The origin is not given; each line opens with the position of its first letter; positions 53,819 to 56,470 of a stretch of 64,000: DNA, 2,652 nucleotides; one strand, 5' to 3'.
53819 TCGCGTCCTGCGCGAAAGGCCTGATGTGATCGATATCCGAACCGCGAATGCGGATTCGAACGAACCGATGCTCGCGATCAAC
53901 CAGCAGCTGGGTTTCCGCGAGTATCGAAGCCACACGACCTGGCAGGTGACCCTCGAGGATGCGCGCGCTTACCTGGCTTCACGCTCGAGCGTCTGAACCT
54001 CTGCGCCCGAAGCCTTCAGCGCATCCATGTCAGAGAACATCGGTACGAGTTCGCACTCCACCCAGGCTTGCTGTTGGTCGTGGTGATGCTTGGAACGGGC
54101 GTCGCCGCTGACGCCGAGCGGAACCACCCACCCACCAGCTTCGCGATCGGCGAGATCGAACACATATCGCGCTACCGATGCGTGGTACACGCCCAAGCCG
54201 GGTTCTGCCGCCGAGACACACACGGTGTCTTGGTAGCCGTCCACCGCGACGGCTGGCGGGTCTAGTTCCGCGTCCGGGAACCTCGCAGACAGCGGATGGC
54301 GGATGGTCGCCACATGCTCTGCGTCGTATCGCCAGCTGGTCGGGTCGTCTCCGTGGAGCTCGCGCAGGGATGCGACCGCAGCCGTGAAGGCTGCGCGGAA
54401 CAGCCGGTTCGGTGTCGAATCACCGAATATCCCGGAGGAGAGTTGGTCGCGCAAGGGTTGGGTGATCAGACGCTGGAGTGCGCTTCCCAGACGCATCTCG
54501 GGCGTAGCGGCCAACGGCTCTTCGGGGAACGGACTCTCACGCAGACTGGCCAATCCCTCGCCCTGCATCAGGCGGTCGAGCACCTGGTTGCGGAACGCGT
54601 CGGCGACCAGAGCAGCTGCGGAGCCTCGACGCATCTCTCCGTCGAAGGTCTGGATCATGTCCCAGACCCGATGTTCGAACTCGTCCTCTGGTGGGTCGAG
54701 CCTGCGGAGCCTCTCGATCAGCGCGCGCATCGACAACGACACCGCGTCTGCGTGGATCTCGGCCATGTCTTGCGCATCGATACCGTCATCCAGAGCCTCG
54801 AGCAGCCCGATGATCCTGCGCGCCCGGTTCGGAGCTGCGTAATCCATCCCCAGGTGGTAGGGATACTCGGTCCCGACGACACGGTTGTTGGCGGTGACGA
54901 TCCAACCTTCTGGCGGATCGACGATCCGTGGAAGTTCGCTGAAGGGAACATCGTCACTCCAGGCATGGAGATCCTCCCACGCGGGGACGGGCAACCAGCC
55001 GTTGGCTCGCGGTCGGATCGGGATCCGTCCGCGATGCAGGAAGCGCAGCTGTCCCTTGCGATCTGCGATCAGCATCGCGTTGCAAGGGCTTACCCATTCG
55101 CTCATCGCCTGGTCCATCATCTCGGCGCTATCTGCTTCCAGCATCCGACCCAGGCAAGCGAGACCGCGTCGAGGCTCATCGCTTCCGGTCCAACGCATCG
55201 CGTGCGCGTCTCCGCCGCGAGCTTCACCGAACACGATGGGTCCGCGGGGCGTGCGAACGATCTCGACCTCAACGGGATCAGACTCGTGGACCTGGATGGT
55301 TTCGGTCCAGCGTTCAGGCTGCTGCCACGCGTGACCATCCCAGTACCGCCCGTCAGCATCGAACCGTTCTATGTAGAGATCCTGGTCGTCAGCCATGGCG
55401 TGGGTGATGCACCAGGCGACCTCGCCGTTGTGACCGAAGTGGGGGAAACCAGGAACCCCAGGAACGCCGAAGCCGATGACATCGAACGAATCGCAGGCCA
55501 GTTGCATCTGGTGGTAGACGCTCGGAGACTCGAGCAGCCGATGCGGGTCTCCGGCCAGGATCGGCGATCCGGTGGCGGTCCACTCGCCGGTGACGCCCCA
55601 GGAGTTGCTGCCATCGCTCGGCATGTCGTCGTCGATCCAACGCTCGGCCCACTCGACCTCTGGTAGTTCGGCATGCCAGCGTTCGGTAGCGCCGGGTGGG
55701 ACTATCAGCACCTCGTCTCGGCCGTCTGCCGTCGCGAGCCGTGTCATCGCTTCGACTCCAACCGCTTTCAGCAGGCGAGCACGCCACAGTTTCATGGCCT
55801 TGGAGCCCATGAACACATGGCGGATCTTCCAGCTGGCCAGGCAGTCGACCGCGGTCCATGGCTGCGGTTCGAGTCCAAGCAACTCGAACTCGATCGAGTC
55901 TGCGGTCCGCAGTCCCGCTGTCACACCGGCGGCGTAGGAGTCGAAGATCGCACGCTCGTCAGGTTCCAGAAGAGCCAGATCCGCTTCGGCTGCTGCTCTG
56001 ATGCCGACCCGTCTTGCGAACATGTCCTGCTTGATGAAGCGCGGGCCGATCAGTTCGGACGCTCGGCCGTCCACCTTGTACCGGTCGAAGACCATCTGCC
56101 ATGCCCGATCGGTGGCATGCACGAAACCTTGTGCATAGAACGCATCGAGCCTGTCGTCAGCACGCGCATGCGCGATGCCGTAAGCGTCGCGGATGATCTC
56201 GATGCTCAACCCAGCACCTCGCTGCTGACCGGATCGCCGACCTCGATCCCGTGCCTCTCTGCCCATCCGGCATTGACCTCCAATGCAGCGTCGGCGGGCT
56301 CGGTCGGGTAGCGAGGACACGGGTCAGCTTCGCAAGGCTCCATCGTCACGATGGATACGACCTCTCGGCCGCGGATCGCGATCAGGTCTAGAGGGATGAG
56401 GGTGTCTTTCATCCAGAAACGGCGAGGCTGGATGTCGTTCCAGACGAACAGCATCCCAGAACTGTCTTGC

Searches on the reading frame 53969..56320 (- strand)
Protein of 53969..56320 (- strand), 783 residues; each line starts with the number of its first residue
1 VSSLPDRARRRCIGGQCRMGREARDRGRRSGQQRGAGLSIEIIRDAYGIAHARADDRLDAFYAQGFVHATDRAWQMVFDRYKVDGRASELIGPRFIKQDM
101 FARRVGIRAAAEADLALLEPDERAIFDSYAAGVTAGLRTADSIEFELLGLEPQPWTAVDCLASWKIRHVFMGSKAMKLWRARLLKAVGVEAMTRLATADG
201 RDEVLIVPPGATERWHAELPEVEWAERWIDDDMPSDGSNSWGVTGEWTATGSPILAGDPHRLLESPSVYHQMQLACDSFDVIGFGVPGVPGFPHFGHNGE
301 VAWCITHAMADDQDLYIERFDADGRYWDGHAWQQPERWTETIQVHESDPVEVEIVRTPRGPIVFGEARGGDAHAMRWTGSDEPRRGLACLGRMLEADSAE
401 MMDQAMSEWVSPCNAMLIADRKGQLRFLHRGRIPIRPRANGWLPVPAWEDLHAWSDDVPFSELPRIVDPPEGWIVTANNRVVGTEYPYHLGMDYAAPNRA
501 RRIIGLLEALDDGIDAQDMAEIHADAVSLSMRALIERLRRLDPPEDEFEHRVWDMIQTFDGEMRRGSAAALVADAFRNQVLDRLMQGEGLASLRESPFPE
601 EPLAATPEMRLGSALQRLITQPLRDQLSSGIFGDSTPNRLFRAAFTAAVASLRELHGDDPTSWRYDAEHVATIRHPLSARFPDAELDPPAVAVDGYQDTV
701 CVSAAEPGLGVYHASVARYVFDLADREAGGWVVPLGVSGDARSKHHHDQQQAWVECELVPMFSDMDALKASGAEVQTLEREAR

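Call 91: search_protein_families(library=pfam, proteins=[window:53969-56320:-], max_evalue=0.00001)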
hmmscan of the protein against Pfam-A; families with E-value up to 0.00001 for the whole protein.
window:53969-56320:- (783 aa): 1 family
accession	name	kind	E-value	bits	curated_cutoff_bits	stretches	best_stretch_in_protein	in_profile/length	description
PF01804.23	Penicil_amidase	-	9.8e-173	577.2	21.3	1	40-769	2-674/675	Penicillin amidase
